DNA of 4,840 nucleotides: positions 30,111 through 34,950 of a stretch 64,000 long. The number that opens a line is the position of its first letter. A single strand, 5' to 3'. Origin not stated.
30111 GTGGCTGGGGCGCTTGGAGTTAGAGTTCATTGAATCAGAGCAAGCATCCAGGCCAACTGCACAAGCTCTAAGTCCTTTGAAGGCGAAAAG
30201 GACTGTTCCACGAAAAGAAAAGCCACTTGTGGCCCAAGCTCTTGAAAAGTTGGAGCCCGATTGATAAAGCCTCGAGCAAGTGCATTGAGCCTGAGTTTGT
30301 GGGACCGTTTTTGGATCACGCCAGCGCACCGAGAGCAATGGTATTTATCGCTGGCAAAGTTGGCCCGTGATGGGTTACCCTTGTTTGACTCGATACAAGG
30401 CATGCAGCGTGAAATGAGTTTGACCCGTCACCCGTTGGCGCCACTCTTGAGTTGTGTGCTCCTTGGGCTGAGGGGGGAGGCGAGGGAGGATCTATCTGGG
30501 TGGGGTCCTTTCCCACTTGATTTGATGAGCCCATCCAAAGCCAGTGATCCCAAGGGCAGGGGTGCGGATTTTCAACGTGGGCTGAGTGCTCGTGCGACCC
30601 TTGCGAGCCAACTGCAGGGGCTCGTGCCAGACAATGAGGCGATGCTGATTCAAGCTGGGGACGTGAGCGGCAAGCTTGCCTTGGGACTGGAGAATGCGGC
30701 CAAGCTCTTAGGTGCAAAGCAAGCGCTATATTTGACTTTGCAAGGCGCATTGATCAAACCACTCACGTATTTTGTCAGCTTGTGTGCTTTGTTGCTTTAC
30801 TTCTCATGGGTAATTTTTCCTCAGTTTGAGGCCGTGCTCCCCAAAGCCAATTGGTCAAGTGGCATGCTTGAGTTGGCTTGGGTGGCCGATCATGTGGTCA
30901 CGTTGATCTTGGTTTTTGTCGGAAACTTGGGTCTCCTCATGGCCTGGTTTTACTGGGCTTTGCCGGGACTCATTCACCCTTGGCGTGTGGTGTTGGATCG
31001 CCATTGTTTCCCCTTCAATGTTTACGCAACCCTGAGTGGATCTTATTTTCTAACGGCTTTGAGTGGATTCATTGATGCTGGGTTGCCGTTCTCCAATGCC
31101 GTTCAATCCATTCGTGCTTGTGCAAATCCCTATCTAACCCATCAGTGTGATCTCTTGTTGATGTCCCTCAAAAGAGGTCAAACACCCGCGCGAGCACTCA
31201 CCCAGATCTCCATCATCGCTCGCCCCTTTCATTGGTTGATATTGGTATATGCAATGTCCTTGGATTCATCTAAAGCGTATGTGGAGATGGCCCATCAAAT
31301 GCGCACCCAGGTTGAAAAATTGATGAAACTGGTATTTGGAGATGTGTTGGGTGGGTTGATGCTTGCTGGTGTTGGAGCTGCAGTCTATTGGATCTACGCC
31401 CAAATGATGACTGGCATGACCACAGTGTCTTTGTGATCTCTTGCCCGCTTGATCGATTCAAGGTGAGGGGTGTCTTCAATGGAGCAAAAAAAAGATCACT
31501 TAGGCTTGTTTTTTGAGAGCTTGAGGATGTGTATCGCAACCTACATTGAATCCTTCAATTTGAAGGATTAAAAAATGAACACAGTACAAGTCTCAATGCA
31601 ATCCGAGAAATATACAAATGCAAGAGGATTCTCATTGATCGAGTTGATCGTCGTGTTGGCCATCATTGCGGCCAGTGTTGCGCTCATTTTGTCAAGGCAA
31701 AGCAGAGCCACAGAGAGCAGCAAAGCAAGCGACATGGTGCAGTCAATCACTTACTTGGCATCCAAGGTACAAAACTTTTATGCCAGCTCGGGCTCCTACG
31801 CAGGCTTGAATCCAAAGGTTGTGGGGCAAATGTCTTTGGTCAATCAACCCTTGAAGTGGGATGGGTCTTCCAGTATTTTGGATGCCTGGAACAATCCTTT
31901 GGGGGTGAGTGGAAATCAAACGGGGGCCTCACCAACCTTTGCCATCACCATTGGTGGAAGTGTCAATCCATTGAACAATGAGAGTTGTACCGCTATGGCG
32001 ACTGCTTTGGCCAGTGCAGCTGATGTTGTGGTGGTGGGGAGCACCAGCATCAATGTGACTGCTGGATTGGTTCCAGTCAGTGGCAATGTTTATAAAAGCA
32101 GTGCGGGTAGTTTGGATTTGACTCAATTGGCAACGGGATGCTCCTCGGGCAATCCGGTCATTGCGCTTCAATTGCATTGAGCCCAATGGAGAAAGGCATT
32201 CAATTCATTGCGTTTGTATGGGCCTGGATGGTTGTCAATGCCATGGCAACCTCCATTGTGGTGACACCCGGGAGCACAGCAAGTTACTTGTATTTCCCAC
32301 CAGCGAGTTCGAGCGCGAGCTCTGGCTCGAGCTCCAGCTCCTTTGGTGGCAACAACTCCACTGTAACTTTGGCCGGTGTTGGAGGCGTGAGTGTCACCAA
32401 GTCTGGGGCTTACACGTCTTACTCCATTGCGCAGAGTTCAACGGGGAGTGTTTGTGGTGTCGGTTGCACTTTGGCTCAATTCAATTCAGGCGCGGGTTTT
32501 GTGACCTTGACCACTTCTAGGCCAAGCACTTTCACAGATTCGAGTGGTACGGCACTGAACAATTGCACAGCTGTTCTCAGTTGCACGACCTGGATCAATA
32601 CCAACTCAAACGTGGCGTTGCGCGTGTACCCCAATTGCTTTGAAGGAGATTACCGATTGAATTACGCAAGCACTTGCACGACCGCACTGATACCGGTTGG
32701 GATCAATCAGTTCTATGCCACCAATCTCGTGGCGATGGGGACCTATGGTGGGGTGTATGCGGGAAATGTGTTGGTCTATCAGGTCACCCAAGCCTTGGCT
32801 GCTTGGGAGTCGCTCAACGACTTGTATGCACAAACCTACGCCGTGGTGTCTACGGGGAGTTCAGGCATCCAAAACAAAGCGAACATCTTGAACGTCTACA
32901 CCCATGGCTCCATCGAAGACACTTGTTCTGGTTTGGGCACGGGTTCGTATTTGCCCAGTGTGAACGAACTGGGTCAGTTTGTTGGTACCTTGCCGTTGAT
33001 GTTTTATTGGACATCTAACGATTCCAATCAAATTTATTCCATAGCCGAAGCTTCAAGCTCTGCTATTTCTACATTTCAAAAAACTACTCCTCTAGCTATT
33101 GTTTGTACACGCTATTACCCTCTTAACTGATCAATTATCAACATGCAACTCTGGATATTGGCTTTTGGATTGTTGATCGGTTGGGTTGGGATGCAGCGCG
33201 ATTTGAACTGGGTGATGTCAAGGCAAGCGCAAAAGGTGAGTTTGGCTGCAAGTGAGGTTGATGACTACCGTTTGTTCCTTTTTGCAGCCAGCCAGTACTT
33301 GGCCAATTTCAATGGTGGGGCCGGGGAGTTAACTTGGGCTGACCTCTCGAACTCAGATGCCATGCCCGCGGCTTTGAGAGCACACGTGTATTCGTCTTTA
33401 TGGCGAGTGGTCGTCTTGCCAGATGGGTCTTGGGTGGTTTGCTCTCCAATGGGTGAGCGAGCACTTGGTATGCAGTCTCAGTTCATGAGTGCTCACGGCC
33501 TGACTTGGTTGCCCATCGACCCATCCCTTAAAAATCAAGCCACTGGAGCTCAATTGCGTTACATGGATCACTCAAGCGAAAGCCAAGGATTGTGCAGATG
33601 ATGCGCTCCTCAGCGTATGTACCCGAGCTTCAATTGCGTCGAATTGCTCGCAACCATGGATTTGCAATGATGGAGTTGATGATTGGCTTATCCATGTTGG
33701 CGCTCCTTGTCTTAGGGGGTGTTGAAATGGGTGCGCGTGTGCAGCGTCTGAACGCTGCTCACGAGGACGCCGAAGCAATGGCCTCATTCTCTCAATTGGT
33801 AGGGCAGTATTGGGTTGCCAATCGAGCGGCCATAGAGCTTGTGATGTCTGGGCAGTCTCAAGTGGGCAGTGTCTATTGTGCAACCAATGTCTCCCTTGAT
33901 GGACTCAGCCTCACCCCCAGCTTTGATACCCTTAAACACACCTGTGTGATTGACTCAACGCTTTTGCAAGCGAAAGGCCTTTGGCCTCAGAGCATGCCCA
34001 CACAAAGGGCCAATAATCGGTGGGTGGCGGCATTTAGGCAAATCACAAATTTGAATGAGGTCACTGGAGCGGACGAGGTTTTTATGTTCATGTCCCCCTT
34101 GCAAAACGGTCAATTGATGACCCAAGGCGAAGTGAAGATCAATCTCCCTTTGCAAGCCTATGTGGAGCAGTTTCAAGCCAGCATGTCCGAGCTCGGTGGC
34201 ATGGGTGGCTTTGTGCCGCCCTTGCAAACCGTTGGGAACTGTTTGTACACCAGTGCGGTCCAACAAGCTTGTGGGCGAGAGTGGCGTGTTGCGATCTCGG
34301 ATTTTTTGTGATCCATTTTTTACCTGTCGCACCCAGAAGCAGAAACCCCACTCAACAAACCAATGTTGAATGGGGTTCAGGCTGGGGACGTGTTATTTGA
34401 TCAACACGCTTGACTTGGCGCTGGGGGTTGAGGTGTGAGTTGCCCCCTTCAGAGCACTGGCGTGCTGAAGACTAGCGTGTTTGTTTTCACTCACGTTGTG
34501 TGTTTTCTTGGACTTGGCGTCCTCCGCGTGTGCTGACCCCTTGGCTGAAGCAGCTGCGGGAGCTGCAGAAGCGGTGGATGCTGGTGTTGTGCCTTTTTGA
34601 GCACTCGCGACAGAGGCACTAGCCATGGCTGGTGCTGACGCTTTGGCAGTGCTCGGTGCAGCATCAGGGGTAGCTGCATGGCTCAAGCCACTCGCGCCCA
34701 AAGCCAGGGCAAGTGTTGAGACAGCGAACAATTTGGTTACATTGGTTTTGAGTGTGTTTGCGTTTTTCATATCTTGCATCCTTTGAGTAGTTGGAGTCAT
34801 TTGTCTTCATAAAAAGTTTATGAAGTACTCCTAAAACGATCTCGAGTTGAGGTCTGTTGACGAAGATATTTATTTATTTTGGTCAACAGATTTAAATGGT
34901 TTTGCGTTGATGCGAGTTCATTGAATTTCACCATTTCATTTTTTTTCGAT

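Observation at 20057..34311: Hybrid machine: a bare VirB8-VirB9-VirB10 T4SS core joined in one operon to a type IVb pilus system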

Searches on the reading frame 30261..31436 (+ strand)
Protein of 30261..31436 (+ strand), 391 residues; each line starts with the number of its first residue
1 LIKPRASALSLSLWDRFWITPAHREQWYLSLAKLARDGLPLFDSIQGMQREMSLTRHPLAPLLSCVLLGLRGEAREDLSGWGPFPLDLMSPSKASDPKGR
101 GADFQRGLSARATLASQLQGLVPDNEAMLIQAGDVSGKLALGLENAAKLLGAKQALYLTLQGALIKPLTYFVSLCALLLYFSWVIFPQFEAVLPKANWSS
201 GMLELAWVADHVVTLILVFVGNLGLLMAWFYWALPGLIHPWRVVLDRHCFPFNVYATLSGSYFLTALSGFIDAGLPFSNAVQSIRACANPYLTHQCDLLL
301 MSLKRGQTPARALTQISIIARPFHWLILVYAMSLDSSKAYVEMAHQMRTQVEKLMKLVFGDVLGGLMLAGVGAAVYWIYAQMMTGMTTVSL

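Call 4: search_protein_families(library=pfam, proteins=[window:30261-31436:+], max_evalue=0.01)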
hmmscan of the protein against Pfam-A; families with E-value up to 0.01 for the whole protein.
window:30261-31436:+ (391 aa): 1 family
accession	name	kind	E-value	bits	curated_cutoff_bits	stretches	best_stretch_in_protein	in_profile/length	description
PF00482.28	T2SSF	-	1.2e-13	51.5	25.2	2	263-383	1-123/125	Type II secretion system (T2SS), protein F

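Call 6: search_protein_families(library=ncbifam, proteins=[window:30261-31436:+], max_evalue=0.01)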
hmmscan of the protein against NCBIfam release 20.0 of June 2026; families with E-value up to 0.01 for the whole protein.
window:30261-31436:+ (391 aa): 4 families
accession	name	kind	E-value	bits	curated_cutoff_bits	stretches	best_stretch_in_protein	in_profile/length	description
NF041012.2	T4P_ComGB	equivalog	1.9e-13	50.5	240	1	89-383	27-324/332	competence type IV pilus assembly protein ComGB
TIGR02120.1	GspF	equivalog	2.2e-05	23.9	424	1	127-357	131-366/401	type II secretion system inner membrane protein GspF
NF007861.0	PRK10573.1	equivalog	0.0027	16.8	401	1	122-351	122-357/401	protein transport protein HofC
NF052607.1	T4PiliAsmPilCThrm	equivalog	0.0069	15.5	700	0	129-231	136-243/406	type IV pilus assembly protein PilC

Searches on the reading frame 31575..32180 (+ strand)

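Call 4: search_protein_families(library=pfam, proteins=[window:31575-32180:+], max_evalue=0.01)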
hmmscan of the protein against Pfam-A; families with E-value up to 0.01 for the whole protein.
window:31575-32180:+ (201 aa): 3 families
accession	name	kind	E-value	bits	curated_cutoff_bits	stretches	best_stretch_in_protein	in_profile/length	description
PF07963.17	N_methyl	-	1.3e-06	28.1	21.2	1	15-38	3-26/27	Prokaryotic N-terminal methylation motif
PF08805.16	PilS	-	3.2e-06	27.6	22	1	50-193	3-131/138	PilS N terminal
PF05307.16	Bundlin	-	0.0006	20.5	22.3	1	45-160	3-118/151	Bundlin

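Call 6: search_protein_families(library=ncbifam, proteins=[window:31575-32180:+], max_evalue=0.01)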
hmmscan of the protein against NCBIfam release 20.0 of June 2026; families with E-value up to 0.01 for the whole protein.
window:31575-32180:+ (201 aa): 9 families
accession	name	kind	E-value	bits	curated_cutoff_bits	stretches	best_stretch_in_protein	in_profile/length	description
TIGR02532.1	IV_pilin_GFxxxE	domain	9.4e-06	25.3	16.3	1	17-38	2-23/24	prepilin-type N-terminal cleavage/methylation domain-containing protein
TIGR01708.2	typeII_sec_gspH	equivalog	2.7e-05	24.2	80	1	17-66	2-51/169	type II secretion system minor pseudopilin GspH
NF047828.1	T3SSXpsI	equivalog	0.00012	22.1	150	1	17-62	2-47/132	type II secretion system protein XpsI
NF007862.0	PRK10574.1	equivalog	0.00016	21.8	138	1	15-63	3-51/145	prepilin peptidase-dependent pilin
NF041013.1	T4P_ComGE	equivalog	0.00017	21.6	49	1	15-57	2-44/83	competence type IV pilus minor pilin ComGE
TIGR01710.1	typeII_sec_gspG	equivalog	0.00031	20.8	88.85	1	17-77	1-61/134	type II secretion system major pseudopilin GspG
NF041775.1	typeIV_PilA_Myxo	equivalog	0.0046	17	400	1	15-76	9-70/214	type IV pilin protein PilA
NF007800.0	PRK10506.1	equivalog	0.0053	16.6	158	1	12-58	4-50/163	prepilin peptidase-dependent protein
TIGR01707.1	gspI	equivalog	0.0055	17.2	44.35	1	18-48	1-31/101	type II secretion system minor pseudopilin GspI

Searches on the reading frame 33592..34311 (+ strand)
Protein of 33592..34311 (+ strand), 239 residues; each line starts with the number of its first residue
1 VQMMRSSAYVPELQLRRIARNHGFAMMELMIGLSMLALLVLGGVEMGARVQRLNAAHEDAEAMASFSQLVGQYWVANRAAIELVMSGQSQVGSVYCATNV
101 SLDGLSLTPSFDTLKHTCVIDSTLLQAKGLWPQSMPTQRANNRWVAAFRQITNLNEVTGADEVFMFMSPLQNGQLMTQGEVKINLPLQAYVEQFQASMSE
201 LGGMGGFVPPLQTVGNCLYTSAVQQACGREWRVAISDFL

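Call 5: search_protein_families(library=pfam, proteins=[window:33592-34311:+], max_evalue=0.01)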
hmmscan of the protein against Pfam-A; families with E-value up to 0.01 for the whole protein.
window:33592-34311:+ (239 aa): 0 families

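Call 7: search_protein_families(library=ncbifam, proteins=[window:33592-34311:+], max_evalue=0.1)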
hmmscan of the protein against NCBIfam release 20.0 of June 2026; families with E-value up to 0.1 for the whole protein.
window:33592-34311:+ (239 aa): 2 families
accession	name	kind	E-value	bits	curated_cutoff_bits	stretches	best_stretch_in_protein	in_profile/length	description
NF007800.0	PRK10506.1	equivalog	0.0049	16.7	158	1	17-80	4-68/163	prepilin peptidase-dependent protein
TIGR02532.1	IV_pilin_GFxxxE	domain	0.013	15.4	16.3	1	22-43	2-23/24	prepilin-type N-terminal cleavage/methylation domain-containing protein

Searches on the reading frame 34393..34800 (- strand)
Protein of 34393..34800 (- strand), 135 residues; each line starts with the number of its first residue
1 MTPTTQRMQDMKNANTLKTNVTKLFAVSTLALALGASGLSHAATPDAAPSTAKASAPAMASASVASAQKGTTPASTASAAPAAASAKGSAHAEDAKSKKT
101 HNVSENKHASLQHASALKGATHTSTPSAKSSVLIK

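Call 5: search_protein_families(library=pfam, proteins=[window:34393-34800:-], max_evalue=0.01)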
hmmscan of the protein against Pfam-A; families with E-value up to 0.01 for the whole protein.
window:34393-34800:- (135 aa): 0 families

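Call 7: search_protein_families(library=ncbifam, proteins=[window:34393-34800:-], max_evalue=0.1)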
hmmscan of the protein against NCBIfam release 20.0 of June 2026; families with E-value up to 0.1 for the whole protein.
window:34393-34800:- (135 aa): 1 family
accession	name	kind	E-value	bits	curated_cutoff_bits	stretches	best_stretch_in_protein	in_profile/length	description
NF041620.1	MXAN_5187_fam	hypoth_equivalog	0.057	13.1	200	1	15-117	302-406/601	MXAN_5187 family protein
